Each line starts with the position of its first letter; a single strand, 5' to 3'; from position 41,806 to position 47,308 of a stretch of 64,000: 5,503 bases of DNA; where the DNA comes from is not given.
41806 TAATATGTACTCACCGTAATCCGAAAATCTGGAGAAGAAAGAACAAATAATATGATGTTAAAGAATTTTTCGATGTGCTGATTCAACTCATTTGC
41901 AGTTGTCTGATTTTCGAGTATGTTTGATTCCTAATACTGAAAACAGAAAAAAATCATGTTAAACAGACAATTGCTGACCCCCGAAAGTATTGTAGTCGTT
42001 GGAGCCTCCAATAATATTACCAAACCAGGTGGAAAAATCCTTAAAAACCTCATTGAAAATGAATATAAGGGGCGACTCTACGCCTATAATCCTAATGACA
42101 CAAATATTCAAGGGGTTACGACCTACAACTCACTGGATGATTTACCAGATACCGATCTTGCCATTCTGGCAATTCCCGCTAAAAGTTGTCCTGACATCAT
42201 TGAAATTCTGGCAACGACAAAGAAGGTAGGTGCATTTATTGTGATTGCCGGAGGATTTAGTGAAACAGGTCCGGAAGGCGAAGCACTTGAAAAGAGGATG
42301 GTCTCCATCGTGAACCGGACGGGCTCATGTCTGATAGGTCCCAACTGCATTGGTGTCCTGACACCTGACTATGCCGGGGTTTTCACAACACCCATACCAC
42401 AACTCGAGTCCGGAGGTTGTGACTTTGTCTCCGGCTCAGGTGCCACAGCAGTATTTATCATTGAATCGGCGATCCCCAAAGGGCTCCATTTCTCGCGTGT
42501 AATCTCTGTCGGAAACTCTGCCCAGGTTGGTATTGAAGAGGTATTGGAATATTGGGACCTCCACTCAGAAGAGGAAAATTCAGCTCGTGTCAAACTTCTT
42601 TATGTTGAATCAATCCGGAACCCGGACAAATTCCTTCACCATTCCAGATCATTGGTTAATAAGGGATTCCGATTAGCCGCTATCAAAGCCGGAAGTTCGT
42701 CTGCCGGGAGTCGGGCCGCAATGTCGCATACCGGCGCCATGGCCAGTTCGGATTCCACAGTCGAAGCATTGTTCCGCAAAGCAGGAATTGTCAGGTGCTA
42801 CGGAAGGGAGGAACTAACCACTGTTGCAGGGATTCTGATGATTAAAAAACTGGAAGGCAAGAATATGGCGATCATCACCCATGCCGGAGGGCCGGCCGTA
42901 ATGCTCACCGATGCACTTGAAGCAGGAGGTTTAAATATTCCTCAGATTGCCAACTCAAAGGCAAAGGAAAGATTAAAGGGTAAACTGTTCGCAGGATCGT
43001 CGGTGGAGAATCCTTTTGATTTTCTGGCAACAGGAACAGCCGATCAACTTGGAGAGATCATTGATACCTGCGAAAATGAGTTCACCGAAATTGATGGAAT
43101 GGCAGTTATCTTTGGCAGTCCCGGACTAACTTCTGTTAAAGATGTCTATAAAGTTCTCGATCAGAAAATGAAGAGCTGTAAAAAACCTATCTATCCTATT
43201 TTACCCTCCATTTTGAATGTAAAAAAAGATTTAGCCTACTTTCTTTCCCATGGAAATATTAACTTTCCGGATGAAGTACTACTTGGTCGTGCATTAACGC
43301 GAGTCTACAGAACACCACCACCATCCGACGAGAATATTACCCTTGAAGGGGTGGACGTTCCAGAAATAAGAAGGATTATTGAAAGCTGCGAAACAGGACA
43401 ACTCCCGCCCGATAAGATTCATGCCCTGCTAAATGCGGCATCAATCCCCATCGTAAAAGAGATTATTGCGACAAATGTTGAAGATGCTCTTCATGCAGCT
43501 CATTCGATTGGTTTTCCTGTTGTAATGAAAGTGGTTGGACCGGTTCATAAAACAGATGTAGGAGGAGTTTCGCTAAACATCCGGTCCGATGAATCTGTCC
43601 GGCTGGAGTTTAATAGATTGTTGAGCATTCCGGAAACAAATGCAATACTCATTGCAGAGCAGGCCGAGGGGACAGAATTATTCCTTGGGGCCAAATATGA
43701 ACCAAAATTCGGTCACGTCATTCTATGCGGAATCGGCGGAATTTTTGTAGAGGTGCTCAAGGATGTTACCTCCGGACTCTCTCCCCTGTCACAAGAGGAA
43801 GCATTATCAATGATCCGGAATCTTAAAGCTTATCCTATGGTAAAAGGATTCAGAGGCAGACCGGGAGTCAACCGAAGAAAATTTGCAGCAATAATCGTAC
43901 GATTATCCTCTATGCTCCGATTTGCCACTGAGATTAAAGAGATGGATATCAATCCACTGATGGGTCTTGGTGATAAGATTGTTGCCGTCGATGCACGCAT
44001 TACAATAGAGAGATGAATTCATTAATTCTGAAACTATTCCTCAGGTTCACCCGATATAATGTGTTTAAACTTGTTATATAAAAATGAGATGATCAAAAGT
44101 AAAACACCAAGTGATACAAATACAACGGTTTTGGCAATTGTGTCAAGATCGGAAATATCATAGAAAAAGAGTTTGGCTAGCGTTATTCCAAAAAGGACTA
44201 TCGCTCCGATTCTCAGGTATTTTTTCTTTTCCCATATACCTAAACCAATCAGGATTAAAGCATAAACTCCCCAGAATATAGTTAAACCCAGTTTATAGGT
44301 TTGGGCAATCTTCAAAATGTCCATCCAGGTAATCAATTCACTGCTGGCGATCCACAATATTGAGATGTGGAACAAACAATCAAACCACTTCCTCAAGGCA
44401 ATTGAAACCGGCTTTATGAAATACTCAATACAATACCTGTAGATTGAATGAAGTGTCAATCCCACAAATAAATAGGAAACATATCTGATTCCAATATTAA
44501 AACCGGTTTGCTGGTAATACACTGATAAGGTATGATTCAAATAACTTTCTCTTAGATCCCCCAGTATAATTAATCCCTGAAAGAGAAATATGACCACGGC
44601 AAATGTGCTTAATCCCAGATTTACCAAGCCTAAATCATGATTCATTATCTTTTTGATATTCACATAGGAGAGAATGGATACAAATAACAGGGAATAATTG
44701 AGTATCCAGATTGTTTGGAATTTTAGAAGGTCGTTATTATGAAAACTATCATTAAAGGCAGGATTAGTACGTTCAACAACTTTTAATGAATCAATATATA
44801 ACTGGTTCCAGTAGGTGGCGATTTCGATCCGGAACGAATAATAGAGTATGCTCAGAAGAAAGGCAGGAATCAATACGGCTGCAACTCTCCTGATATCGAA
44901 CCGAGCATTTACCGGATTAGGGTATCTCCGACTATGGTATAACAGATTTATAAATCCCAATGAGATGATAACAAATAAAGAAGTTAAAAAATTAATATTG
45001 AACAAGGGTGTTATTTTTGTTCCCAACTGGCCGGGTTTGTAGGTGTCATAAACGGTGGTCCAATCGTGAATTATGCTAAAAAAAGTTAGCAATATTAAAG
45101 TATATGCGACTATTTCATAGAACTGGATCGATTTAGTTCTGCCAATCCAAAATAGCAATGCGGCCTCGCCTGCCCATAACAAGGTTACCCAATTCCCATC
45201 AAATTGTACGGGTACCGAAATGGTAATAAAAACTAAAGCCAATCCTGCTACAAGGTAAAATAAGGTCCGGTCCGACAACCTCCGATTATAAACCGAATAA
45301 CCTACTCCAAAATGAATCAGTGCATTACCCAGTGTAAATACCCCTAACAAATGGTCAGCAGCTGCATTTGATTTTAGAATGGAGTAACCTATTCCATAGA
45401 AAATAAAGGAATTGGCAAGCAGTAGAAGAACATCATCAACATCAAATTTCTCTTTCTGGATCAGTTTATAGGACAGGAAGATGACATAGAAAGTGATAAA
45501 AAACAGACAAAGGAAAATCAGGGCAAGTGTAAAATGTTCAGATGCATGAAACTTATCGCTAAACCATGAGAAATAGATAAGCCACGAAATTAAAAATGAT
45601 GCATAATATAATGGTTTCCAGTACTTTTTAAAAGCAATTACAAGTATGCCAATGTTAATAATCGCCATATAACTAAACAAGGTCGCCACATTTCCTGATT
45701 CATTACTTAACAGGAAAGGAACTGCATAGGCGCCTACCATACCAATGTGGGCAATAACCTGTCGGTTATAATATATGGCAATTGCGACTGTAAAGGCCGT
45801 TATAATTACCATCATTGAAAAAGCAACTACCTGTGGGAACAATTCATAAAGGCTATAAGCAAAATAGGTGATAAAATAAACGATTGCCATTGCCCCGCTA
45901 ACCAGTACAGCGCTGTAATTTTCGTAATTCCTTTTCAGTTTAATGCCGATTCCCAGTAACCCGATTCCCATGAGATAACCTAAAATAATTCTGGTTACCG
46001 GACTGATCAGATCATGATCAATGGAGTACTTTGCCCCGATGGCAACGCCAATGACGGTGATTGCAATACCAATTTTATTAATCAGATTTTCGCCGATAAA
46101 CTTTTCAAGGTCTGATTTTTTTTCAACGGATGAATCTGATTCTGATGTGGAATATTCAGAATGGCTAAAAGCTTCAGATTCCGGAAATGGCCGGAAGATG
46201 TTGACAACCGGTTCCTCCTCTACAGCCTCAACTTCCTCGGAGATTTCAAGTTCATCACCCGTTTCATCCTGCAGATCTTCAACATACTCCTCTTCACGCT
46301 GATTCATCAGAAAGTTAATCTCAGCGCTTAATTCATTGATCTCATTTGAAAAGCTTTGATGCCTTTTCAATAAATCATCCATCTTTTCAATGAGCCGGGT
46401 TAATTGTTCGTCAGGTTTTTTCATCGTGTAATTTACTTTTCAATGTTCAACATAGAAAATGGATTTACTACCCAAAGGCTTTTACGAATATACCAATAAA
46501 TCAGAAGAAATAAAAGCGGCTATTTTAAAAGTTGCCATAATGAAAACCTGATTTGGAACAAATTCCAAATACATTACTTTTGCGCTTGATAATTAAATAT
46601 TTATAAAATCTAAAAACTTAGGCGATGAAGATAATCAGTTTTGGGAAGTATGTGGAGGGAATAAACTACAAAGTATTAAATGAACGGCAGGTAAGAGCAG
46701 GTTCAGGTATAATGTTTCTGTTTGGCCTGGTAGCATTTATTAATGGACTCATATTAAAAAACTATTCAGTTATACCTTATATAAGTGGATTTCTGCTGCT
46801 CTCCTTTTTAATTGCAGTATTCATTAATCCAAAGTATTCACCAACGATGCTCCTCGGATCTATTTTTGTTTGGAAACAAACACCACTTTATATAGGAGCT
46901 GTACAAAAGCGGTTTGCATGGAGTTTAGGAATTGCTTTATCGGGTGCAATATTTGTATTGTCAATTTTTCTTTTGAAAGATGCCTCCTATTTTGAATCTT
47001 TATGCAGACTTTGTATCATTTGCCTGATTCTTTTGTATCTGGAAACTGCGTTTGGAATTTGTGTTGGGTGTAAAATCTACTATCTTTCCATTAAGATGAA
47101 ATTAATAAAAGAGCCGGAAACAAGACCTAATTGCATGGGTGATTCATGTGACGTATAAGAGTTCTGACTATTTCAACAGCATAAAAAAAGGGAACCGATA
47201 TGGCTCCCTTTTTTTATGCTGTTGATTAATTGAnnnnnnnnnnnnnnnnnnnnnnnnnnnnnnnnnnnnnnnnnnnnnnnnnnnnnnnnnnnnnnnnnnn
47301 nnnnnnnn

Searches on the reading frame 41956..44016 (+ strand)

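Call 9: search_protein_families(library=pfam, proteins=[window:41956-44016:+], max_evalue=0.001)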
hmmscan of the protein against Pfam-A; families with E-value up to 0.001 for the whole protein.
window:41956-44016:+ (686 aa): 4 families
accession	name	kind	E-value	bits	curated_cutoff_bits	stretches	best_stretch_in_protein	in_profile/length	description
PF13549.11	ATP-grasp_5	-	1.2e-56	192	27.6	1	481-684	8-221/221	ATP-grasp domain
PF13607.11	Succ_CoA_lig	-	7.9e-35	120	27.4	1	153-293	2-137/138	Succinyl-CoA ligase like flavodoxin domain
PF13380.12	CoA_binding_2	-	1.1e-19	71.4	22.8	1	11-135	2-114/116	CoA binding domain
PF02629.25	CoA_binding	-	5.9e-08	33.8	22.3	1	10-98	4-95/97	CoA binding domain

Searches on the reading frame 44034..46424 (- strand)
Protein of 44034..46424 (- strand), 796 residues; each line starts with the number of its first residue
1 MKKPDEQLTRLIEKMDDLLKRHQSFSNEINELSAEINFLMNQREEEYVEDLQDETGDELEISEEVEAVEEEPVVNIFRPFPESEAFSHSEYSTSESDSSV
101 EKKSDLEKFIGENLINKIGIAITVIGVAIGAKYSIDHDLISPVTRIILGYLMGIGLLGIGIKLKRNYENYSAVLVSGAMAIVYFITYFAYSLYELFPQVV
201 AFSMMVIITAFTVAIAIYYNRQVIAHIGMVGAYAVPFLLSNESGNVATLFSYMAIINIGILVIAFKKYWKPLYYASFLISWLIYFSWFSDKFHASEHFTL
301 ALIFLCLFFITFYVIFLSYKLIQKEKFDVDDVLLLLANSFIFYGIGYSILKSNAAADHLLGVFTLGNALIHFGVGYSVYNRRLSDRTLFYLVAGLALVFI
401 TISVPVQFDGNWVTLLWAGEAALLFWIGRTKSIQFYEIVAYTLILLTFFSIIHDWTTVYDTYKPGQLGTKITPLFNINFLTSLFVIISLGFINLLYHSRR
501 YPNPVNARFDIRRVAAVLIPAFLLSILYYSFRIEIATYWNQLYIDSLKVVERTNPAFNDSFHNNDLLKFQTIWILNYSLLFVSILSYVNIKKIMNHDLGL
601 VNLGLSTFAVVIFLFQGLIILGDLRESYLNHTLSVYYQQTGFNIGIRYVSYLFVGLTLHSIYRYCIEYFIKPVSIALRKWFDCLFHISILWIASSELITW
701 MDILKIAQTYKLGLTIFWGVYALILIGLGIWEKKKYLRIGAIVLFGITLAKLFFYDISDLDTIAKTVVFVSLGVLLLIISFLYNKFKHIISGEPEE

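Call 9: search_protein_families(library=pfam, proteins=[window:44034-46424:-], max_evalue=0.001)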
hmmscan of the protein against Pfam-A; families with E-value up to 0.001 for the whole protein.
window:44034-46424:- (796 aa): 1 family
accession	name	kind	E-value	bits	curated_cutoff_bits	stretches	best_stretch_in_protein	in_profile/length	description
PF10101.14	DUF2339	-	5.9e-84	283.5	33.6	1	111-786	1-659/659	Predicted membrane protein (DUF2339)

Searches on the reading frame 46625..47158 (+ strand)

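Call 9: search_protein_families(library=pfam, proteins=[window:46625-47158:+], max_evalue=0.001)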
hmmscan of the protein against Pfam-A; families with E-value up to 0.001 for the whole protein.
window:46625-47158:+ (177 aa): 1 family
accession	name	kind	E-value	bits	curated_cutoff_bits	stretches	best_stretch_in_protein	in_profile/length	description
PF14340.12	DUF4395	-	7.9e-22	78.4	24.5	1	19-155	2-128/130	Domain of unknown function (DUF4395)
